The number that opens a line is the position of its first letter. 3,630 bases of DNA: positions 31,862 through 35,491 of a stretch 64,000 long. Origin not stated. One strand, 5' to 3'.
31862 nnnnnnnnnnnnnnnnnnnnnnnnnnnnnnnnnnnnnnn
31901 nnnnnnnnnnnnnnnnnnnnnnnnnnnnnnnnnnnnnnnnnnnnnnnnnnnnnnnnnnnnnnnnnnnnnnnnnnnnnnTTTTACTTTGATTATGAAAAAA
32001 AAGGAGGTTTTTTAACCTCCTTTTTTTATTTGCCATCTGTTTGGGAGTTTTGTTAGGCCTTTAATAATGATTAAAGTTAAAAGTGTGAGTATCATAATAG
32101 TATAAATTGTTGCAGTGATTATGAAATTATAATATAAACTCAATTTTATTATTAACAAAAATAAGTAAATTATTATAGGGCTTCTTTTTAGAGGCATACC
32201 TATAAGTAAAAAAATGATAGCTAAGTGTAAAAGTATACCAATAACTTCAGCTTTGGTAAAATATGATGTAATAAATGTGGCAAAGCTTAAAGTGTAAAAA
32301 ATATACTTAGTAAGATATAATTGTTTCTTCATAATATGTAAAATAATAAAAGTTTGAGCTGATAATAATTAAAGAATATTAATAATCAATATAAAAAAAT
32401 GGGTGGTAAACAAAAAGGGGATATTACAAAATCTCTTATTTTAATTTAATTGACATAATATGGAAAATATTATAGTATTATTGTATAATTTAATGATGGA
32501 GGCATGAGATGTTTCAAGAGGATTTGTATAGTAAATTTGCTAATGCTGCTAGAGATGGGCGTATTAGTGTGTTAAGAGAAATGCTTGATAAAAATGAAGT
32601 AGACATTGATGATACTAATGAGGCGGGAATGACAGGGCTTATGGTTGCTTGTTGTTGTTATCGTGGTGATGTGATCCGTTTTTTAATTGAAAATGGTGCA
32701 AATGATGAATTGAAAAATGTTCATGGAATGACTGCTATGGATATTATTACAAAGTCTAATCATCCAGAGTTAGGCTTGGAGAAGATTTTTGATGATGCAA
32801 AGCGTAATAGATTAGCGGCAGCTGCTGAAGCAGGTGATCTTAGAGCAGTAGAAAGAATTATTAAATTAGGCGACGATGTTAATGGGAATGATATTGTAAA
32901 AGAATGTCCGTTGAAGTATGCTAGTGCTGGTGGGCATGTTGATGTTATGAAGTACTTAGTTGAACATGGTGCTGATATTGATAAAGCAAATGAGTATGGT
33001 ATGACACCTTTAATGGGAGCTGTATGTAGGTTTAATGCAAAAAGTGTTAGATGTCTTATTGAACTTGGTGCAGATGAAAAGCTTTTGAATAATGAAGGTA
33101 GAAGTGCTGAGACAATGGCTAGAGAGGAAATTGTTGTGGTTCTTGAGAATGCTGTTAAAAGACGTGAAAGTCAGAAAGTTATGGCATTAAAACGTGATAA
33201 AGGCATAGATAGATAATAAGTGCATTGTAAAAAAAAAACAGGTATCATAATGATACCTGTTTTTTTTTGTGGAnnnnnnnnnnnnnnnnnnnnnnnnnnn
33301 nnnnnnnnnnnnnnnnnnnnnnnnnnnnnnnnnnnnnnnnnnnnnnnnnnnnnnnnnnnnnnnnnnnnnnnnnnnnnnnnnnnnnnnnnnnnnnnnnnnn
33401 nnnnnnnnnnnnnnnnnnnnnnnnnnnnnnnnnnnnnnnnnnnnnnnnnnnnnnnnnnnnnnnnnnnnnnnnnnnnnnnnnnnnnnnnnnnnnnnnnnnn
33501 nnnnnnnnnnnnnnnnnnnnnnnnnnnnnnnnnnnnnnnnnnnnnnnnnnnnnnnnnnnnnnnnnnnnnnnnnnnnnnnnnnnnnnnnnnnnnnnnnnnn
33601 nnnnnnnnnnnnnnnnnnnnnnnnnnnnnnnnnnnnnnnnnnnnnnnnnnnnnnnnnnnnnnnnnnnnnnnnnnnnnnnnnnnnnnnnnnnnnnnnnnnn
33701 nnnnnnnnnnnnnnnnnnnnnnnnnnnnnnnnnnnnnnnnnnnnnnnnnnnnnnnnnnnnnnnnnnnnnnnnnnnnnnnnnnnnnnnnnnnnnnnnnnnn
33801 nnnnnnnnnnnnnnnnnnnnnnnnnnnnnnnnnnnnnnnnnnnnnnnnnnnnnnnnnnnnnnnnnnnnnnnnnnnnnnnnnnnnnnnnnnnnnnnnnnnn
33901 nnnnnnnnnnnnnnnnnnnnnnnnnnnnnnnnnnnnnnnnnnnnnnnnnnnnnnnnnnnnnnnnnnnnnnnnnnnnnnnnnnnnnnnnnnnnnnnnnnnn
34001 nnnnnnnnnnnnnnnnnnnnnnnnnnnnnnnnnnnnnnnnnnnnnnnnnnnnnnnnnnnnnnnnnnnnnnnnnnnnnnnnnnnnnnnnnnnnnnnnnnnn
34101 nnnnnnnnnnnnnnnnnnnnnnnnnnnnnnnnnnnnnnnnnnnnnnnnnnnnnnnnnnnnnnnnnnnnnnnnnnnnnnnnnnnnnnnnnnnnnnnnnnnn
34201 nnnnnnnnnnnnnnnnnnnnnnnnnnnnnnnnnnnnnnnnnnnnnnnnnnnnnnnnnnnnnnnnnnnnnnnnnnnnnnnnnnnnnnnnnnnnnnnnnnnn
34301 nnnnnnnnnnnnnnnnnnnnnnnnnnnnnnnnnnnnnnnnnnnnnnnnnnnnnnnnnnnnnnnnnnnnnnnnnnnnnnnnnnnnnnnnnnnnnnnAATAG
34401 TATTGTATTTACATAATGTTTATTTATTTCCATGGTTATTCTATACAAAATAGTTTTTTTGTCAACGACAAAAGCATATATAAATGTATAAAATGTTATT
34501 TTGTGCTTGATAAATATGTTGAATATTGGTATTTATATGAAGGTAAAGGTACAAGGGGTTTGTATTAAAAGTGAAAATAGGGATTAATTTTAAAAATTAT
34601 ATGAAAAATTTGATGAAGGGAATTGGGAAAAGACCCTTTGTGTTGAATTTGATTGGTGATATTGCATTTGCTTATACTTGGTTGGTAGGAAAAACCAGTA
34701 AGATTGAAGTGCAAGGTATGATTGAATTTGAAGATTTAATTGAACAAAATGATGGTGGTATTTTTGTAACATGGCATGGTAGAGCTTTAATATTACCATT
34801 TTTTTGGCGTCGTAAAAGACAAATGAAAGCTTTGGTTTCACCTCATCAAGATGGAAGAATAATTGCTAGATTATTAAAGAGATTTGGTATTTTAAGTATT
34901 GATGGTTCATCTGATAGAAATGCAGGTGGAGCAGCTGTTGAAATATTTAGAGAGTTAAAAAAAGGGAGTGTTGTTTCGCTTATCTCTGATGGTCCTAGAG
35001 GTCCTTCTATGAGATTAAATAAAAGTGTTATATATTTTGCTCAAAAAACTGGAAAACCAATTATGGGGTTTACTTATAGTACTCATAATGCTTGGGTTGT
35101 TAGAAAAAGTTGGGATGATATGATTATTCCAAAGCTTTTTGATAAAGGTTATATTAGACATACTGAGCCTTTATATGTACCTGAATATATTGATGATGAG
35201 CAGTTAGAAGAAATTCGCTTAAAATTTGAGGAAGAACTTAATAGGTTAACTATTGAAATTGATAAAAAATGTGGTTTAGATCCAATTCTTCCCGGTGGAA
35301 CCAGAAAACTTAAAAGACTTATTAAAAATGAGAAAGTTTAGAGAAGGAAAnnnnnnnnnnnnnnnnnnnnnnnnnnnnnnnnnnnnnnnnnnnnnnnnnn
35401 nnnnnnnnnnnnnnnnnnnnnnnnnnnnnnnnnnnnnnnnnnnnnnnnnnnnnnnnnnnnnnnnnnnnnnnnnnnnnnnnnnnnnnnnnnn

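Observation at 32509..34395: Ankyrin-repeat protein next to a ~46% GC helical-repeat protein: candidate horizontally acquired host-interaction factors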

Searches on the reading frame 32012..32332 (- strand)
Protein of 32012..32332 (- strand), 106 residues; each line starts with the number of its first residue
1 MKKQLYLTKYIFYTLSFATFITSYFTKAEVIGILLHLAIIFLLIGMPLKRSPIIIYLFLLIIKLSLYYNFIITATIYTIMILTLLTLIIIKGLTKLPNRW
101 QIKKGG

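Call 4: search_protein_families(library=pfam, proteins=[window:32012-32332:-], max_evalue=1)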
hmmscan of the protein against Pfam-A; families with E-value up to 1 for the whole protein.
window:32012-32332:- (106 aa): 0 families

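Call 5: search_protein_families(library=ncbifam, proteins=[window:32012-32332:-], max_evalue=1)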
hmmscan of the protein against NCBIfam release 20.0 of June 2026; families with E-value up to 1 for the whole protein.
window:32012-32332:- (106 aa): 0 families

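Call 55: search_protein_families(library=phrogs, proteins=[window:32012-32332:-], max_evalue=0.1)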
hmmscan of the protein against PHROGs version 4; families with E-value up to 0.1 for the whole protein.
window:32012-32332:- (106 aa): 0 families

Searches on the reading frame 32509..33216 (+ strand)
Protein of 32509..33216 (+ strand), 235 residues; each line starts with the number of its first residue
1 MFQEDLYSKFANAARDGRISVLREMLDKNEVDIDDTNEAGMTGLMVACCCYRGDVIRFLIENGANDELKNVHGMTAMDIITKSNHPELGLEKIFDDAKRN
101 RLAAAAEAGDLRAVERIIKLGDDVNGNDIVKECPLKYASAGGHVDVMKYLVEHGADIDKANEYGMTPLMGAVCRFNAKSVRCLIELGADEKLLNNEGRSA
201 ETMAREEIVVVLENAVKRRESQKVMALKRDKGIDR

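Call 4: search_protein_families(library=pfam, proteins=[window:32509-33216:+], max_evalue=1)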
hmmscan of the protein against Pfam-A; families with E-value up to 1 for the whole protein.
window:32509-33216:+ (235 aa): 7 families
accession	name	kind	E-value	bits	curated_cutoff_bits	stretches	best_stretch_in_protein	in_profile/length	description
PF12796.13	Ank_2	-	4.1e-25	88.6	27.3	2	103-189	2-85/90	Ankyrin repeats (3 copies)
PF13637.12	Ank_4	-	4.2e-21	75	22.7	3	135-172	1-38/50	Ankyrin repeats (many copies)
PF13606.12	Ank_3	-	1.8e-16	58.7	22.3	2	133-158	4-29/30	Ankyrin repeat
PF00023.36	Ank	-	2.9e-16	59.1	21.1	3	134-161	5-32/33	Ankyrin repeat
PF13857.12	Ank_5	-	3.5e-15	56.4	27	3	30-79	6-55/56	Ankyrin repeats (many copies)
PF24521.3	Ank_KRIT1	-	4.1e-12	46.5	80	2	94-205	14-126/149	KRIT1 ankyrin-repeats domain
PF23745.1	ANK_LRRK2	-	0.00064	20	27.5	1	134-194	34-94/130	LRRK2 ANK repeat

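Call 5: search_protein_families(library=ncbifam, proteins=[window:32509-33216:+], max_evalue=1)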
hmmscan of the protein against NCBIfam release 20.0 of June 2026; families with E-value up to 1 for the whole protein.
window:32509-33216:+ (235 aa): 9 families
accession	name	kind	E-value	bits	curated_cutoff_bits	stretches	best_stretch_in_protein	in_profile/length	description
NF041931.2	MzaA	equivalog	3e-20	72.7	800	3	15-89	11-84/726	MZA anti-phage system associated sigma-70 family RNA polymerase sigma factor MzaA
NF043022.1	T4SS_AnkG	equivalog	2.1e-18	66.3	500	3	5-85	364-448/455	Dot/Icm T4SS effector AnkG/AnkZ/LegA7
NF043029.1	T4SS_AnkY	equivalog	1.1e-14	53.9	600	2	101-210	428-537/543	Dot/Icm T4SS effector AnkY/LegA9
NF043023.1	T4SS_AnkH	equivalog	4.1e-10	39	600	2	111-190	45-124/467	Dot/Icm T4SS effector AnkH/LegA3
NF043028.1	T4SS_AnkX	equivalog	1.9e-09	36.2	1400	2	10-84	552-626/938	Dot/Icm T4SS effector AnkN/AnkX/LegA8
NF043021.1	T4SS_AnkF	equivalog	4.7e-09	35.1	1000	2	98-205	585-674/917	Dot/Icm T4SS effector AnkF/LegA14/Ceg31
NF043027.1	T4SS_AnkQ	equivalog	8.4e-09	34.6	700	2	20-75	345-399/496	Dot/Icm T4SS effector AnkQ/LegA10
NF043024.1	T4SS_AnkI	equivalog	4e-06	25.9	550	2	21-70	224-272/439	Dot/Icm T4SS effector AnkI/LegAS4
NF043019.1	T4SS_AnkC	equivalog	0.069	12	450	1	96-199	125-236/459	Dot/Icm T4SS effector AnkC/LegA12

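Call 54: search_protein_families(library=padloc, proteins=[window:32509-33216:+], max_evalue=0.1)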
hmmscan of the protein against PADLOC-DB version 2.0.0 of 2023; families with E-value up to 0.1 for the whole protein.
window:32509-33216:+ (235 aa): 3 families
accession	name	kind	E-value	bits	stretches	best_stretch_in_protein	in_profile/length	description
PDLC04783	PDC-M72A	-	3.1e-27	93.8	2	99-210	264-375/392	-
PDLC02908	Ankyrin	-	2.6e-09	33.9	2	123-203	728-808/880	-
PDLC02203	MzaA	-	0.017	11.4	0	141-212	21-92/683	-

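Call 55: search_protein_families(library=phrogs, proteins=[window:32509-33216:+], max_evalue=0.1)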
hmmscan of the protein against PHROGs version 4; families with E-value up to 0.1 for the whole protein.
window:32509-33216:+ (235 aa): 3 families
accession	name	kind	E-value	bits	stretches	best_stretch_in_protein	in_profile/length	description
phrog_9049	-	unknown function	2.4e-25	87.7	2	96-233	3539-3668/4700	-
phrog_9262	-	unknown function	1e-17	65.5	2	100-232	42-175/253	-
phrog_17223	-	unknown function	0.022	15.9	1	176-230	45-100/103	-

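Call 75: find_homologous_proteins(query=window:32509-33213:+, max_evalue=1e-20)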
Query window:32509-33213:+ (235 aa): 4 proteins with E <= 1e-20 among 936 candidates.
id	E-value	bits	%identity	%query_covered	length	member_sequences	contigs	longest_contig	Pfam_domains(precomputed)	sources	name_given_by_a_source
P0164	1.1e-139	481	94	100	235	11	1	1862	PF13606.13,PF13857.13,PF12796.14,PF00023.37,PF13637.13,PF24521.3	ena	-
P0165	7.2e-95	335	67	100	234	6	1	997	PF13606.13,PF13857.13,PF12796.14,PF00023.37,PF13637.13,PF24521.3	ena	-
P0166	1.4e-76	275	99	56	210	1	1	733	PF13606.13,PF13857.13,PF12796.14,PF00023.37,PF13637.13,PF24521.3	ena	-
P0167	8.8e-23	99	32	91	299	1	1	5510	PF13606.13,PF13857.13,PF23745.2,PF12796.14,PF00023.37,PF13637.13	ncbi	-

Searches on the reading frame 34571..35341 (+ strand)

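Call 4: search_protein_families(library=pfam, proteins=[window:34571-35341:+], max_evalue=1)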
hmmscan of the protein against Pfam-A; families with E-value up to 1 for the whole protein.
window:34571-35341:+ (256 aa): 1 family
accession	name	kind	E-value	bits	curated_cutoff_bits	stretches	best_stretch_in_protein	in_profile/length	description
PF04028.18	DUF374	-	4.6e-21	74.6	26.8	1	78-145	1-68/69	Domain of unknown function (DUF374)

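Call 5: search_protein_families(library=ncbifam, proteins=[window:34571-35341:+], max_evalue=1)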
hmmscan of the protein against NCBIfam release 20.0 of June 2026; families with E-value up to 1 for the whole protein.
window:34571-35341:+ (256 aa): 0 families
